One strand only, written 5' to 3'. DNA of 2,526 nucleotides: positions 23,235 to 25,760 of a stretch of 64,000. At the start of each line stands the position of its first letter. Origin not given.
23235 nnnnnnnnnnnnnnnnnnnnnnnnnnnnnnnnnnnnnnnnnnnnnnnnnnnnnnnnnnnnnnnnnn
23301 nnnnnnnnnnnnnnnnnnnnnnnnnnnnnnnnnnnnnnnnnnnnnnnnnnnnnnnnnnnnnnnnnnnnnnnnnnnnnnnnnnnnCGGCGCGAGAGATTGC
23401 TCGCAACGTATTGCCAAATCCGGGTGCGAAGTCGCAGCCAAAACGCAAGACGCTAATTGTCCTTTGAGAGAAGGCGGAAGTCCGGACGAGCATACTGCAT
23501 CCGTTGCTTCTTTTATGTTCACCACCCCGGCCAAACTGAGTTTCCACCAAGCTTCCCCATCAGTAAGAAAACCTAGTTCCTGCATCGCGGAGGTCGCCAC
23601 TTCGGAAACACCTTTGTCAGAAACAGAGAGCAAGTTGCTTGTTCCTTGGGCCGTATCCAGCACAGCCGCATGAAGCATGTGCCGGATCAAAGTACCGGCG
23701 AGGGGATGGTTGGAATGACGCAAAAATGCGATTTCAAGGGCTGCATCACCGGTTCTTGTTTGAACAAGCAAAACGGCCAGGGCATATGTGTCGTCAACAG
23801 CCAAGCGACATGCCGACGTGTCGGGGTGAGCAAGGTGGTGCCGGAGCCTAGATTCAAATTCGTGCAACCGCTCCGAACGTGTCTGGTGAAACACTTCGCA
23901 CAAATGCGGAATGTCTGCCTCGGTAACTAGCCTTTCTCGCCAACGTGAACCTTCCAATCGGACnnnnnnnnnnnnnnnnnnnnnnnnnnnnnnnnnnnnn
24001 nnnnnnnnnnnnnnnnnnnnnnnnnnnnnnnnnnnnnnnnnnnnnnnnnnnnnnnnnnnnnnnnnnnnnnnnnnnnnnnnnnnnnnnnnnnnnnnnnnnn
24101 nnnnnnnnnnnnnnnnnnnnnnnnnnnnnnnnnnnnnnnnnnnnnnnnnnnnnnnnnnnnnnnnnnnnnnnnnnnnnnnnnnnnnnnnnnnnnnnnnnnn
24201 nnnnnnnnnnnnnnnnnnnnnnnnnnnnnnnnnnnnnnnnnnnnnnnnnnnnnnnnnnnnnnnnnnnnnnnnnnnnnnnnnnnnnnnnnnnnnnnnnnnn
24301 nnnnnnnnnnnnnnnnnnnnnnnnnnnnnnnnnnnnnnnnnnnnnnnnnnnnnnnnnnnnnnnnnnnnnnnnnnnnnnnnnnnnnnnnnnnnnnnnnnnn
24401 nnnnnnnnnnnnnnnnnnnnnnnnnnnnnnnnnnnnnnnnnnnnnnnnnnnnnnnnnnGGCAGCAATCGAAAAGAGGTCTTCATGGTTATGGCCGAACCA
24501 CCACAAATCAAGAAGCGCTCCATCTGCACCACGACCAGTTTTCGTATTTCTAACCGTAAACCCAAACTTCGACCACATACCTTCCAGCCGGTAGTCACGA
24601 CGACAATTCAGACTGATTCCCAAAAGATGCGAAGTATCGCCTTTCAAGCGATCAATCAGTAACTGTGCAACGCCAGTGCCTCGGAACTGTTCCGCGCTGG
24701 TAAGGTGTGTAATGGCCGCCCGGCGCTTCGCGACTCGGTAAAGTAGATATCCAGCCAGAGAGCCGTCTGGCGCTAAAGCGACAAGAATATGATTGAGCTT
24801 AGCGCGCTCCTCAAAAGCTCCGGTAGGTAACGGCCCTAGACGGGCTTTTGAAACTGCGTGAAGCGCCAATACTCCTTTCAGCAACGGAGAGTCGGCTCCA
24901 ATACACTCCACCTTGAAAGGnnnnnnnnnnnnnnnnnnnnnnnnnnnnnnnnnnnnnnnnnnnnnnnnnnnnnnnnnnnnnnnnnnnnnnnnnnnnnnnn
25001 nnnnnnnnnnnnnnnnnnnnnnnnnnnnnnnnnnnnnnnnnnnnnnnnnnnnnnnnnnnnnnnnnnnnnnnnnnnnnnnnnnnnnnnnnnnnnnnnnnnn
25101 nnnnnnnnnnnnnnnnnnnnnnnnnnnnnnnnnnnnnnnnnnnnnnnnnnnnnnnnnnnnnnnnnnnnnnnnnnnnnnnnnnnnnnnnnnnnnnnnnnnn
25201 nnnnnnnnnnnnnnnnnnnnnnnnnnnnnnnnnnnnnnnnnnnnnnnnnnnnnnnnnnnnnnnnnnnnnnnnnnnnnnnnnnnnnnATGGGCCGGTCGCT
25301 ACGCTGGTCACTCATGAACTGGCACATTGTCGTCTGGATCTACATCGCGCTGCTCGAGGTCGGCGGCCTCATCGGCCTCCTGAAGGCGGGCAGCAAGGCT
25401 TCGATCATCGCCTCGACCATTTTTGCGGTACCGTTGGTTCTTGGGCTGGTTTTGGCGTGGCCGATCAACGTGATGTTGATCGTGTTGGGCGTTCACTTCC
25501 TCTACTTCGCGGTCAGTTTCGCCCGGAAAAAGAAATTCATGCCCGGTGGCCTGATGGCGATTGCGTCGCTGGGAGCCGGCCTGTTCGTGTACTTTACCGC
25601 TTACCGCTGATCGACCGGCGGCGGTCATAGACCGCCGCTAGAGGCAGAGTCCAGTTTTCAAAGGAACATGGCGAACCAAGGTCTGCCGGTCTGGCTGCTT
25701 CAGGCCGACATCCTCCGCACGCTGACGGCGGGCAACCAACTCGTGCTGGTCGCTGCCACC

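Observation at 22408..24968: GNAT-PIN-GNAT-like-ASCH fusion coupled to a stand-alone ASCH protein: candidate RNA-acetylation-linked toxin/immunity module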

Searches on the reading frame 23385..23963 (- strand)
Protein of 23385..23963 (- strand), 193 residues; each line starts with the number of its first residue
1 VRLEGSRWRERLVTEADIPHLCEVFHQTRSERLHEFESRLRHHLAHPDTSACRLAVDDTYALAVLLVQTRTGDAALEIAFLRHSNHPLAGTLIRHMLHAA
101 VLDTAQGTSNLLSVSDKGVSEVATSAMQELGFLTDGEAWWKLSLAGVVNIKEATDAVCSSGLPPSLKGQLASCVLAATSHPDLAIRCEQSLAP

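Call 31: search_solved_structures(query=A2, max_evalue=10)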
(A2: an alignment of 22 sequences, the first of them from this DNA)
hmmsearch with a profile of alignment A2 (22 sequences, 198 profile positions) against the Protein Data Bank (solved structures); distinct sequences matched with E-value up to 10: 0.

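Call 40: predict_structure(alignment_id=A2)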
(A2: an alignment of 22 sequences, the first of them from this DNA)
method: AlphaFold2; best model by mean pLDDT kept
length: 193 residues; sequences in the alignment: 22
mean_pLDDT: 92.2   pTM: 0.87
mean pLDDT of the five models: 92.2, 91.7, 91.6, 90.9, 90.4
residues with pLDDT >= 90: 158; 70-90: 29; 50-70: 6; < 50: 0
segments of 3 or more residues with pLDDT < 50: none
pLDDT, mean of each block of 10 residues (from residue 1): 69 96 93 96 96 93 96 88 94 94 86 95 97 96 92 94 95 92 91 91
secondary structure, 60 per line:
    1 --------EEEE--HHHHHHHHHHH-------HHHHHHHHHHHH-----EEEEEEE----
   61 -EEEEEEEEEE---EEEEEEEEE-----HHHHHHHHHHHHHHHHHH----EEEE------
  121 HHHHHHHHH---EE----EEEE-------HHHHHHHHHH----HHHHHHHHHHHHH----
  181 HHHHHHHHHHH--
elements in order: E9-12 H15-25 H33-44 E50-56 E62-71 E75-83 H89-106 E111-114 H121-129 E139-142 H150-159 H164-176 H181-191

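Call 45: fold_search(model_id=the predicted structure, library=pdb)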
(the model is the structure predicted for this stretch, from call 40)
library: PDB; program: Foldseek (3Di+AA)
matches with E <= 10: 1014; with E <= 0.001: 312
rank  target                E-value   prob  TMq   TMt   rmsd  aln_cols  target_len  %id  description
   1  7kwj_B                1.4e-06  1.00  0.52  0.59   4.1       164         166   14  Spermidine N-acetyltransferase SpeG K23-Q34 chimera from Vibrio cholerae and hSSAT (released 2020-12-16)
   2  4mj8_B                1.6e-06  1.00  0.52  0.58   4.2       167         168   14  Crystal structure of spermidine N-acetyltransferase from Vibrio cholerae in complex with polyamine (released 2013-09-25)
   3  7kx3_B                1.9e-06  1.00  0.51  0.56   4.0       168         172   14  SpeG Spermidine N-acetyltransferase F149G mutant from Vibrio cholerae (released 2020-12-16)
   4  3fix_A                2.3e-06  1.00  0.51  0.58   4.3       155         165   14  Crystal structure of a putative n-acetyltransferase (ta0374) from thermoplasma acidophilum (released 2009-01-13)
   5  7kwx_B                2.8e-06  1.00  0.49  0.54   5.2       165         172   14  Spermidine N-acetyltransferase SpeG N152L mutant from Vibrio cholerae (released 2020-12-16)
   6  6dau_B                3.0e-06  1.00  0.50  0.56   5.1       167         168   13  Crystal structure of E33Q and E41Q mutant forms of the spermidine/spermine N-acetyltransferase SpeG from Vibrio choler (released 2018-07-04)
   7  7kwh_D                3.4e-06  1.00  0.49  0.56   5.2       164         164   15  Spermidine N-acetyltransferase SpeG K23-Y30 chimera from Vibrio cholerae and hSSAT (released 2020-12-16)
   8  3igr_A                4.1e-06  1.00  0.52  0.54   4.6       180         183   12  The Crystal Structure of Ribosomal-protein-S5-alanine Acetyltransferase from Vibrio fischeri to 2.0A (released 2009-09-01)
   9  4jly_C                4.1e-06  1.00  0.49  0.54   5.3       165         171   14  Dodecameric structure of spermidine N-acetyltransferase from Vibrio cholerae (released 2013-04-03)
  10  4ygo_F                4.1e-06  1.00  0.49  0.53   5.3       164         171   14  Dodecameric structure of spermidine N-acetyltransferase from Vibrio cholerae in intermediate state (released 2015-10-07)
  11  7kwh_C                4.4e-06  1.00  0.49  0.56   5.2       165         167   13  Spermidine N-acetyltransferase SpeG K23-Y30 chimera from Vibrio cholerae and hSSAT (released 2020-12-16)
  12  4jjx_A                4.4e-06  1.00  0.48  0.53   5.8       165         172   14  Dodecameric structure of spermidine N-acetyltransferase SpeG from Vibrio cholerae O1 biovar eltor (released 2013-04-03)
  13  9mto_A                4.7e-06  1.00  0.49  0.62   4.9       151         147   12  Crystal structure of acetyltransferase CBU0801 from Coxiella burnetii (released 2025-01-22)
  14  4jjx_C                5.0e-06  1.00  0.50  0.55   5.0       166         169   13  Dodecameric structure of spermidine N-acetyltransferase SpeG from Vibrio cholerae O1 biovar eltor (released 2013-04-03)
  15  7kwq_A                5.4e-06  1.00  0.49  0.55   5.2       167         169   14  Spermidine N-acetyltransferase SpeG R149-K152 chimera from Vibrio cholerae and hSSAT (released 2020-12-16)
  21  7kwj_A                7.8e-06  1.00  0.51  0.59   4.9       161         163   14  Spermidine N-acetyltransferase SpeG K23-Q34 chimera from Vibrio cholerae and hSSAT (released 2020-12-16)
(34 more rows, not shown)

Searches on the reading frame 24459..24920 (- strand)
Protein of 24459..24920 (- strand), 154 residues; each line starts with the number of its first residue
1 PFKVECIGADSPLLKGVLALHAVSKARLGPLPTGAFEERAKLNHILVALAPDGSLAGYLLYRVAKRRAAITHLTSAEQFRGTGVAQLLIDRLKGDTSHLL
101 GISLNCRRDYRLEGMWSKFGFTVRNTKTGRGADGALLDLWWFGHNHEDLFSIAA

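Call 74: search_solved_structures(query=A5, max_evalue=1, show_alignments=2)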
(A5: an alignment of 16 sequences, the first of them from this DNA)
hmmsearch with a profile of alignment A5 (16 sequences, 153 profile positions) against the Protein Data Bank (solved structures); distinct sequences matched with E-value up to 1: 107 (the best 60 are shown).
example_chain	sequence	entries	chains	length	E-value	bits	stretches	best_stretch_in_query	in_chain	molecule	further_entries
9mgs_A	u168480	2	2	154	1.7e-06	31.3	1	46-119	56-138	Aminoglycoside acetyltransferase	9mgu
1bo4_A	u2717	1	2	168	5.7e-06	29.6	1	46-119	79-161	PROTEIN (SERRATIA MARCESCENS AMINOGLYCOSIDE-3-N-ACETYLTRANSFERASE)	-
6bvc_A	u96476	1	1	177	6.2e-06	29.5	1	46-119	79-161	Aminoglycoside-(3)-N-acetyltransferase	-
4pv6_C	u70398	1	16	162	9.3e-06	28.9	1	22-146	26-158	N-terminal acetyltransferase complex subunit [ARD1]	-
6ag4_A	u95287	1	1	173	1.8e-05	28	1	10-135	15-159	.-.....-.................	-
6ag5_A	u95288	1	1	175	1.9e-05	27.9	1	10-135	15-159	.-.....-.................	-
4r3k_A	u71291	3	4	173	1.9e-05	27.9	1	10-135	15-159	Uncharacterized N-acetyltransferase SSO0209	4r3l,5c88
5hmn_A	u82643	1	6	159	2.2e-05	27.7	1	22-94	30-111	AAC3-I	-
4lx9_A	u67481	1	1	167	2.7e-05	27.4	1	10-134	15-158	ARCHAEAL AMINO-TERMINAL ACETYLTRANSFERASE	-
2x7b_A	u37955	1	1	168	2.8e-05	27.4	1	10-134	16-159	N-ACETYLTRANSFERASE SSO0209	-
3pp9_A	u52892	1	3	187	3.5e-05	27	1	42-121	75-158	Putative streptothricin acetyltransferase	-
7n1l_A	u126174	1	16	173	4.8e-05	26.6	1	37-97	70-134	GCN5-related N-acetyltransferase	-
4yfj_A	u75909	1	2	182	0.00018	24.7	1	53-119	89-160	Aminoglycoside 3'-N-acetyltransferase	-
5xxr_A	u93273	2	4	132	0.00047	23.4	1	41-99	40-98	Protein RibT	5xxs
6yug_A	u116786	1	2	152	0.00054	23.2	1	40-127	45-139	Diamine acetyltransferase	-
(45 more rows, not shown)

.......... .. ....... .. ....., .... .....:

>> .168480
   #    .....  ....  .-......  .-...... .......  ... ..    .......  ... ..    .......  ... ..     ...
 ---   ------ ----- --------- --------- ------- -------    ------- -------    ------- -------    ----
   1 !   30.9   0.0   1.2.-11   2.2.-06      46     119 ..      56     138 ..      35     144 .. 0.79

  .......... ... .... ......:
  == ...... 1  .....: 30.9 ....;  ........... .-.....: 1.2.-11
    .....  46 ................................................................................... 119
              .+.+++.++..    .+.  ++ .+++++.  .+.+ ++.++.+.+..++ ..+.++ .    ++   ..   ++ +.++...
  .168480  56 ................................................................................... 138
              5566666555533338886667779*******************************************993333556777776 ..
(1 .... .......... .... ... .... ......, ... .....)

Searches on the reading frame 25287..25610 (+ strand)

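Call 84: search_protein_families(library=pfam, proteins=[window:25287-25610:+], max_evalue=0.01)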
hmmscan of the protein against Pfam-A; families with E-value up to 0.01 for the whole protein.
window:25287-25610:+ (107 aa): 1 family
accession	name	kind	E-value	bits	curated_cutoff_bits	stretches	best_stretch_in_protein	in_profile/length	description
PF03647.18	Tmemb_14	-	1.4e-08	35.7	24.8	1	17-100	3-91/92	Transmembrane proteins 14C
